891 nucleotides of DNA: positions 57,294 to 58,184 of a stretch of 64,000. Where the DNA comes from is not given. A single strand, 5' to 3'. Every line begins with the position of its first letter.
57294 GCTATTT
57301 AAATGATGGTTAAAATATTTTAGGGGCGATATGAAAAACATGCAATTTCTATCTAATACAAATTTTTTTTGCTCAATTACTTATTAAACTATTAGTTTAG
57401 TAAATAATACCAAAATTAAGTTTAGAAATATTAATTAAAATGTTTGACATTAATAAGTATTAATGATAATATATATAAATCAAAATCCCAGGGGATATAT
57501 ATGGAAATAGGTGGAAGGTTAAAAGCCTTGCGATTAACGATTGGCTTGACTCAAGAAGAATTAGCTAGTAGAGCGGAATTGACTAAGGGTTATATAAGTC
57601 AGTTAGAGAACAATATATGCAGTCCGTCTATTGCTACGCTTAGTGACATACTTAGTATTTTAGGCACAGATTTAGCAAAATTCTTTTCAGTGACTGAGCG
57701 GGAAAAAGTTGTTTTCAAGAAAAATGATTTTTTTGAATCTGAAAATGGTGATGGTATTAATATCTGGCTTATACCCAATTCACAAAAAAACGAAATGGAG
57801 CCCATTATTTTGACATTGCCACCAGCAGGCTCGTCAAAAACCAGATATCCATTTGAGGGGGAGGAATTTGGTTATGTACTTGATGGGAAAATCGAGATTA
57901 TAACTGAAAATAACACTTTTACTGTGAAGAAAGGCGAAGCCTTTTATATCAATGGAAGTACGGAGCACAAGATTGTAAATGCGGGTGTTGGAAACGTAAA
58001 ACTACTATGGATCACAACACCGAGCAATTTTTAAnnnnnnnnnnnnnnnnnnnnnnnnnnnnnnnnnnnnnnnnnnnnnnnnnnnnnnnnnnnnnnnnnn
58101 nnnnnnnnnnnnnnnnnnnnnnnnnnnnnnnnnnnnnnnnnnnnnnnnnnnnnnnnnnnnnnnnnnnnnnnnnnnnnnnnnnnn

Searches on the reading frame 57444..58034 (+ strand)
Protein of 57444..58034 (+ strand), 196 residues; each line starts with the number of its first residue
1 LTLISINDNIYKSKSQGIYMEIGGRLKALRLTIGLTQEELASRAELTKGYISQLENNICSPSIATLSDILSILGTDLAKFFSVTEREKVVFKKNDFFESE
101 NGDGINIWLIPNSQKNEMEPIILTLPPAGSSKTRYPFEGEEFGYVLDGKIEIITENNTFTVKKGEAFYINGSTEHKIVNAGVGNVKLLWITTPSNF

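Call 25: search_protein_families(library=pfam, proteins=[window:57444-58034:+], max_evalue=0.01)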
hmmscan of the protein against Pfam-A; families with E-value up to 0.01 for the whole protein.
window:57444-58034:+ (196 aa): 9 families
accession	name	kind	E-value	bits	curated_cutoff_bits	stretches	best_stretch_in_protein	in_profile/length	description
PF07883.17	Cupin_2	-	1.7e-14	53.7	27.2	1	123-190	3-69/70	Cupin domain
PF01381.28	HTH_3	-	1e-11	45.1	23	1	26-79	1-54/55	Helix-turn-helix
PF13560.12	HTH_31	-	9.7e-10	39.1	27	1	21-77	1-58/64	Helix-turn-helix domain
PF12844.13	HTH_19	-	1.4e-07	31.7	30.2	1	23-81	1-59/64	Helix-turn-helix domain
PF11699.14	CENP-C_C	-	0.00086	20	29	1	122-188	16-82/85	Mif2/CENP-C like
PF05899.18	Cupin_3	-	0.0024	17.9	23.5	1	131-170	17-57/74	EutQ-like cupin domain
PF21621.3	MPI_cupin_dom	-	0.006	17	27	0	144-174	34-64/79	Mannose-6-phosphate isomerase, cupin domain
PF06249.18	EutQ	-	0.0065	16.7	21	0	140-195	96-149/152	Ethanolamine utilisation protein EutQ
PF13443.12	HTH_26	-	0.01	16.5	22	0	26-78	2-55/63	Cro/C1-type HTH DNA-binding domain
